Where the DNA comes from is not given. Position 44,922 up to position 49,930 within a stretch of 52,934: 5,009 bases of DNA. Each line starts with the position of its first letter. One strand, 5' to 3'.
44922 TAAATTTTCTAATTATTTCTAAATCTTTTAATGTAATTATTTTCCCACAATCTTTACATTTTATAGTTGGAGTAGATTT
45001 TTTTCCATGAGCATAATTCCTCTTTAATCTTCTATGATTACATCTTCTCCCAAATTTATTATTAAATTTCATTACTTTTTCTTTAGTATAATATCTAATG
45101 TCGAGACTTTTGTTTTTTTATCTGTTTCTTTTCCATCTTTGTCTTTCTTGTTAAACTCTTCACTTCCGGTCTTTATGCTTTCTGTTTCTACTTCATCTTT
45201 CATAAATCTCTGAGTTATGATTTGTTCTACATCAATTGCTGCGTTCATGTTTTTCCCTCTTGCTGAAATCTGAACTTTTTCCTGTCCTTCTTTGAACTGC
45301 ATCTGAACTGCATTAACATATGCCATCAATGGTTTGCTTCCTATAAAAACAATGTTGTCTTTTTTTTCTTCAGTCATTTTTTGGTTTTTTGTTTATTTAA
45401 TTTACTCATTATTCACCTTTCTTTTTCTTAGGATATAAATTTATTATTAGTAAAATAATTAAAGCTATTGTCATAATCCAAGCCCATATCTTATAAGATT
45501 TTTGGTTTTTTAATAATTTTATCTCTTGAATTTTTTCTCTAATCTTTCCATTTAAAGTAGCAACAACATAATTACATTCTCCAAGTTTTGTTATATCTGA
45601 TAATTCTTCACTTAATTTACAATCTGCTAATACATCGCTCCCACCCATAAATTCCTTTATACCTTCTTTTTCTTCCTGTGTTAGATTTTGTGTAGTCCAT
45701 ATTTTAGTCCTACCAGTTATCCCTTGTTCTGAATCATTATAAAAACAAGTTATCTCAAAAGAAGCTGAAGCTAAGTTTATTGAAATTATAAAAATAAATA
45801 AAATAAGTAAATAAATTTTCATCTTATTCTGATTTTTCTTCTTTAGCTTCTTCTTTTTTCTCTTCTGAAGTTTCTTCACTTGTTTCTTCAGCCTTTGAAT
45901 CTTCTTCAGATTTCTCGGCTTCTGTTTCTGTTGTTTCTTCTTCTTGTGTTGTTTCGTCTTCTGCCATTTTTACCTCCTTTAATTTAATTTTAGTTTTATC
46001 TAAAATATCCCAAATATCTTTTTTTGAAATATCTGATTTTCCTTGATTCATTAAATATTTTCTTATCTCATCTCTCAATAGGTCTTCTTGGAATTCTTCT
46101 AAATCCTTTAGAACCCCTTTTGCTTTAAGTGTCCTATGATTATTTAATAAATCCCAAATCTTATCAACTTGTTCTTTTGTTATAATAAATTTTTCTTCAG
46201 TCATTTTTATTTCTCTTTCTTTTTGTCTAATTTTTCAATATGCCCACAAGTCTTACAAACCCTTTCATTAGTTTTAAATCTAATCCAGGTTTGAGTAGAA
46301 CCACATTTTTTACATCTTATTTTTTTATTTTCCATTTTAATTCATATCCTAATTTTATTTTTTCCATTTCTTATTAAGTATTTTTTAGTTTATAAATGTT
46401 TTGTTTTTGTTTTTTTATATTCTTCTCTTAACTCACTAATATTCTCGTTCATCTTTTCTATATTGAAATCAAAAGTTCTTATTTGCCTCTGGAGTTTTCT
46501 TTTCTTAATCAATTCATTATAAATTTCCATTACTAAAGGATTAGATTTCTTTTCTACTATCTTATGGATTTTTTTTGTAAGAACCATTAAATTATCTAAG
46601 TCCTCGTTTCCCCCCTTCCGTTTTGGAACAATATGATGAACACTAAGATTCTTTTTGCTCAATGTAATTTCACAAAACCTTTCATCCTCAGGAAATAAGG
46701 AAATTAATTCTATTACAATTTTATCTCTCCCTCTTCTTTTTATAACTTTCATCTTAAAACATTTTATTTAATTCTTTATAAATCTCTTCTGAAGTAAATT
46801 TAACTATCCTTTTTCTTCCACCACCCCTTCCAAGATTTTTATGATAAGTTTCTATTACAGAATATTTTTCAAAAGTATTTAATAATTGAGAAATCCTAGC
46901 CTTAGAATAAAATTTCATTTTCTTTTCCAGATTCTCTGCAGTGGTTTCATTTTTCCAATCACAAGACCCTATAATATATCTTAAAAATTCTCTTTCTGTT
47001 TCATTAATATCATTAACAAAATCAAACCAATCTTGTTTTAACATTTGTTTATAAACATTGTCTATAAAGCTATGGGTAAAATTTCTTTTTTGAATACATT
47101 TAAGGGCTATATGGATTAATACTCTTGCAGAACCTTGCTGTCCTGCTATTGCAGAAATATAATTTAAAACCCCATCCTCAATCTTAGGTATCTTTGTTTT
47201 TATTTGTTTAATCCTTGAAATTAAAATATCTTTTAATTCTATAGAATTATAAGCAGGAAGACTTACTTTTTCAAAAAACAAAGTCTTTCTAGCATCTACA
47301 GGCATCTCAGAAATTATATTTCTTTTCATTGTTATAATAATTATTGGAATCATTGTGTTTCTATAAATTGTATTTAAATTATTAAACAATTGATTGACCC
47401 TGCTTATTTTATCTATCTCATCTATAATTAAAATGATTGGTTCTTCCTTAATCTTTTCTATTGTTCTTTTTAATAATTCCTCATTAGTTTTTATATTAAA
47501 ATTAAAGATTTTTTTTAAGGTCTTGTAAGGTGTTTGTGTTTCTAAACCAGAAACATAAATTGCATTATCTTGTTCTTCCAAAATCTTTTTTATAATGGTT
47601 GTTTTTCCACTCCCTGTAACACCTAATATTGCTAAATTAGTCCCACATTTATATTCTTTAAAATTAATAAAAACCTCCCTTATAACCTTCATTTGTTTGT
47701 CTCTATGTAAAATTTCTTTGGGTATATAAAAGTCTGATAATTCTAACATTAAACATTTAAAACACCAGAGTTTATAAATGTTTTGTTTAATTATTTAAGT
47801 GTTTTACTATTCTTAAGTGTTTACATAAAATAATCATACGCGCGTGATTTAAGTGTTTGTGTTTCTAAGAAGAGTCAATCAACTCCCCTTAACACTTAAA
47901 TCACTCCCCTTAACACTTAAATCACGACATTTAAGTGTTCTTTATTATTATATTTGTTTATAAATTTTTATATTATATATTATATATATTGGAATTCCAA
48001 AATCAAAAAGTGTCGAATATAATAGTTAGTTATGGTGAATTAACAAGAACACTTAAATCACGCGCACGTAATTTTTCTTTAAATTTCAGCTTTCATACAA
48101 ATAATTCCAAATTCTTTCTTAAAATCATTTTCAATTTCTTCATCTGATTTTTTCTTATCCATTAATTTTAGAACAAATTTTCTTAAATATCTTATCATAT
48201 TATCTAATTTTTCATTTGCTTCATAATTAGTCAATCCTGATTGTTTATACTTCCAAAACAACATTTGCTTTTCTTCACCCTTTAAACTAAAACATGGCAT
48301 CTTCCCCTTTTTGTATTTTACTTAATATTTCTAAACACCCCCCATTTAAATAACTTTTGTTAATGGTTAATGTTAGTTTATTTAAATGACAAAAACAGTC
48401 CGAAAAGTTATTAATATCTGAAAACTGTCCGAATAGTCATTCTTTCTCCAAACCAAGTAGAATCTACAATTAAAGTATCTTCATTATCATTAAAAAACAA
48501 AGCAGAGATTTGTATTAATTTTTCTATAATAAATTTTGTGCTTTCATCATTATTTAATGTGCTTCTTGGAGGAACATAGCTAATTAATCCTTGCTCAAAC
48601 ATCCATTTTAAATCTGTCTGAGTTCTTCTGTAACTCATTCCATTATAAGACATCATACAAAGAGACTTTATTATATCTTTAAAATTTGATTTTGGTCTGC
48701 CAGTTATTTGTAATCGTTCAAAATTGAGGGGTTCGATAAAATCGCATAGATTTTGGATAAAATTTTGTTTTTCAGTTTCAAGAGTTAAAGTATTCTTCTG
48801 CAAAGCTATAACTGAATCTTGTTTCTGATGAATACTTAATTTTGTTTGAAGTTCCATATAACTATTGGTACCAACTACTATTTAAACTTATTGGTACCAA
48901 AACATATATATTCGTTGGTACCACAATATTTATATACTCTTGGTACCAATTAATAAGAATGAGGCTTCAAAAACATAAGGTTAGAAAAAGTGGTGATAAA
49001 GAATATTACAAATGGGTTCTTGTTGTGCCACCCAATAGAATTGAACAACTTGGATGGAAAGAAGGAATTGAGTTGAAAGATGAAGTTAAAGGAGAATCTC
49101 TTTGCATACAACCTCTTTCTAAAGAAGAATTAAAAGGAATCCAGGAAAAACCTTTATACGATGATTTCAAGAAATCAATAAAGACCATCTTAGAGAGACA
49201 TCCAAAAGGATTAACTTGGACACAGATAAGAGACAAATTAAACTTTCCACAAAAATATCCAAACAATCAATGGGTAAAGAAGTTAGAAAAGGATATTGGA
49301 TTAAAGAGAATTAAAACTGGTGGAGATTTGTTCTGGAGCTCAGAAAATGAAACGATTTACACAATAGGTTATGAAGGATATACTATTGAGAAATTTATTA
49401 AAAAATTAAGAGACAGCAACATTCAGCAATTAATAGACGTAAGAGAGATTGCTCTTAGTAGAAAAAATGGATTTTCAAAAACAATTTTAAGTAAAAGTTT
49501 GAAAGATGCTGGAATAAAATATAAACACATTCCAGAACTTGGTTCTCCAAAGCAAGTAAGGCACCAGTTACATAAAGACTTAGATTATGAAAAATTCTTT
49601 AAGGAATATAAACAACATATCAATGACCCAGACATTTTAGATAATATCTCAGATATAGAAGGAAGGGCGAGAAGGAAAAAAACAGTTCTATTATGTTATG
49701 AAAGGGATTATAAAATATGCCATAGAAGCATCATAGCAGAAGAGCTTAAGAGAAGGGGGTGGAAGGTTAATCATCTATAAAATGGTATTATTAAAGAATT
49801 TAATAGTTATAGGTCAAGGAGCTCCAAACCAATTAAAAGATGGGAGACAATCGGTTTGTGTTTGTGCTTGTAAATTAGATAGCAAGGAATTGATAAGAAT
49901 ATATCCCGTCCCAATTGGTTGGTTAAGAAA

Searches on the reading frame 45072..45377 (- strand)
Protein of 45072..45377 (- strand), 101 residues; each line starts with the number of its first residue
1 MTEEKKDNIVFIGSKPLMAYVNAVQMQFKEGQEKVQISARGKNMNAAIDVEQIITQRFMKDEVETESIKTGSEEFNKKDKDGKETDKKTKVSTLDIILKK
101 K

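Call 21: search_protein_families(library=pfam, max_evalue=0.01, proteins=[window:45072-45377:-])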
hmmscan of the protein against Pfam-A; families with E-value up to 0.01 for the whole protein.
window:45072-45377:- (101 aa): 1 family
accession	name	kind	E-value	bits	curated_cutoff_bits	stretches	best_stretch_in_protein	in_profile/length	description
PF01918.27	Alba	-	1.5e-13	50.7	25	1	8-71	1-65/66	Alba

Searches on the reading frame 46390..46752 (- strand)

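Call 21: search_protein_families(library=pfam, max_evalue=0.01, proteins=[window:46390-46752:-])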
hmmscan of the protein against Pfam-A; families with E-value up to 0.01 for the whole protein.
window:46390-46752:- (120 aa): 2 families
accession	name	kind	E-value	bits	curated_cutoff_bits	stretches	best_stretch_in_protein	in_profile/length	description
PF01844.29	HNH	-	1.6e-06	28.6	21.4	1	27-58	4-36/47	HNH endonuclease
PF14279.12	HNH_5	-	5.5e-05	23.4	27.5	1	26-57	3-34/56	HNH endonuclease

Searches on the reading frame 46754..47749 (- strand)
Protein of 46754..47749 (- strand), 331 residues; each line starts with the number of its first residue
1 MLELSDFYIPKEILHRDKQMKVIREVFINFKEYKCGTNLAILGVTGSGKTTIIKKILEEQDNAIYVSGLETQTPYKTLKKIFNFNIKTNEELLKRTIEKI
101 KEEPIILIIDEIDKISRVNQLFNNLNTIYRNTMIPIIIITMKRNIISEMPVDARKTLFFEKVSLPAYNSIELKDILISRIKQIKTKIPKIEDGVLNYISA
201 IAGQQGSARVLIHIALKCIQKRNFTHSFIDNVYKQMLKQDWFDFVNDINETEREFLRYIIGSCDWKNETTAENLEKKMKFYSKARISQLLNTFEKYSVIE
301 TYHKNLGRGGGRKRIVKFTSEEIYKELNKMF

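Call 21: search_protein_families(library=pfam, max_evalue=0.01, proteins=[window:46754-47749:-])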
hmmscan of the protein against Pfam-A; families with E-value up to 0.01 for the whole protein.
window:46754-47749:- (331 aa): 19 families
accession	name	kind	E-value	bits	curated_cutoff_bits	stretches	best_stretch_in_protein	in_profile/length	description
PF13401.12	AAA_22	-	5.6e-11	43.3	27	1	38-141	7-123/130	AAA domain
PF13173.12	AAA_14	-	3.6e-10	40.4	27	1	39-131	5-90/129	AAA domain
PF00004.35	AAA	-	1e-08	36.1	21.2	1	41-144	3-112/131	ATPase family associated with various cellular activities (AAA)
PF07728.20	AAA_5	-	9.9e-07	29.3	22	1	39-130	2-91/139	AAA domain (dynein-related subfamily)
PF25199.1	nSTAND_NTPase5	-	8.9e-06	26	34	1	16-143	22-134/145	Novel STAND NTPase 5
PF01443.25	Viral_helicase1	-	1.9e-05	25.1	21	1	41-114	3-70/228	Viral superfamily 1 RNA helicase core domain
PF13191.12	AAA_16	-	2.2e-05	25.5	32.6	1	14-82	3-73/167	AAA ATPase domain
PF00005.33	ABC_tran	-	0.00014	22.9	25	1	34-73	9-51/137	ABC transporter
PF24883.2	NPHP3_N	-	0.0003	21.4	24.8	0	84-139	100-160/164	Nephrocystin 3, N-terminal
PF05621.17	TniB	-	0.0012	18.8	22.4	0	37-166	36-186/189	Bacterial TniB protein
PF03266.21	NTPase_1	-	0.0017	18.6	23.9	0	39-76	2-40/168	NTPase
PF13245.12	AAA_19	-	0.0021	18.7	25.1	0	38-126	13-115/134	AAA domain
PF13207.12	AAA_17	-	0.0023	18.6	27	1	42-125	1-92/136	AAA domain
PF07088.17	GvpD_P-loop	-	0.0045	17.3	24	1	30-142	4-115/189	GvpD gas vesicle protein, P-loop domain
PF10412.15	TrwB_AAD_bind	-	0.0057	16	20.5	0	37-59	16-38/387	Type IV secretion-system coupling protein DNA-binding domain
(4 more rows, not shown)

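Call 76: search_protein_families(library=ncbifam, max_evalue=0.01, proteins=[window:46754-47749:-])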
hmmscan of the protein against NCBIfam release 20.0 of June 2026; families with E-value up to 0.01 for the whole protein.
window:46754-47749:- (331 aa): 13 families
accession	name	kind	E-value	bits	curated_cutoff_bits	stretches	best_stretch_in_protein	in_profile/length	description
TIGR02928.1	TIGR02928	subfamily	1.3e-25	90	181.3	1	4-317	8-365/366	orc1/cdc6 family replication initiation protein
NF001625.0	PRK00411.1-3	equivalog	7.5e-18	64.4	501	1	4-217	27-269/415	ORC1-type DNA replication protein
NF001624.0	PRK00411.1-2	subfamily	3.6e-16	59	354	1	8-327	24-372/374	ORC1-type DNA replication protein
NF001626.0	PRK00411.1-5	equivalog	1.2e-10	40.8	417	1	8-323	27-370/374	ORC1-type DNA replication protein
NF001623.0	PRK00411.1-1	equivalog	1.6e-10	40.4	311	2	109-214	159-265/411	ORC1-type DNA replication protein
NF010248.0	PRK13695.1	equivalog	9.5e-05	22.2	156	1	38-88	5-55/180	NTPase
NF053606.1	Sta1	subfamily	0.00011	22.3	80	1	239-329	9-95/100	Sta1 family transcriptional regulator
NF003233.0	PRK04195.2-3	equivalog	0.00059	18.8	471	1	11-176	13-171/504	replication factor C large subunit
NF000355.4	ribo_prot_ABC_F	equivalog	0.00075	18.5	380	1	34-66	337-372/499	ribosomal protection-like ABC-F family protein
TIGR04520.1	ECF_ATPase_1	equivalog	0.0027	17.2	315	1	18-75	13-70/269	energy-coupling factor transporter ATPase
NF010178.0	PRK13657.1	equivalog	0.0027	16.2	733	1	32-97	357-425/588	glucan ABC transporter ATP-binding protein/ permease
TIGR04521.1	ECF_ATPase_2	equivalog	0.0049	16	330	0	23-71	21-69/279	energy-coupling factor transporter ATPase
TIGR00968.1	3a0106s01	subfamily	0.0093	15.5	342.75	0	33-69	23-62/237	sulfate ABC transporter ATP-binding protein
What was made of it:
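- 46754..48078 (-): orc1/cdc6-family initiator gene (46754-47749) and the adjacent origin-like region (47750-48078), with six exact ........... repeats, three per strand, around an AT-rich core. Calls 21 and 76 (TIGR02928, 1.3e-25).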

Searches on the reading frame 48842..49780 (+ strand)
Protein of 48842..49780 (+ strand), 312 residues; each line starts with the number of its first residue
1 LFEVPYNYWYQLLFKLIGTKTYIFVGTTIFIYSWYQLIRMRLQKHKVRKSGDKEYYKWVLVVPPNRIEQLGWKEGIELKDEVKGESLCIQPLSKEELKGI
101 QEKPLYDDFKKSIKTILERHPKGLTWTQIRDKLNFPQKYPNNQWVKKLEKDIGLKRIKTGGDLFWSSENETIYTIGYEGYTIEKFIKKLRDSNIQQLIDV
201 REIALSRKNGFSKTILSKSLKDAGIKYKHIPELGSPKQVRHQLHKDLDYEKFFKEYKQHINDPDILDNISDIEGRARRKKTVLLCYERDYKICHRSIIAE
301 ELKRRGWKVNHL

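Call 62: search_protein_families(library=pfam, max_evalue=0.01, proteins=[window:48842-49780:+])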
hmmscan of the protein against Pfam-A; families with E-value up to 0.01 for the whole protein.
window:48842-49780:+ (312 aa): 2 families
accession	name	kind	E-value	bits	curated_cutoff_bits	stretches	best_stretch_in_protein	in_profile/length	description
PF04343.18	DUF488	-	1e-29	104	22.2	1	181-301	1-120/121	Domain of unknown function DUF488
PF22751.1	DUF488-N3a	-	4.3e-11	43.6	27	1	221-306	24-118/118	Active DUF488-N3 subclade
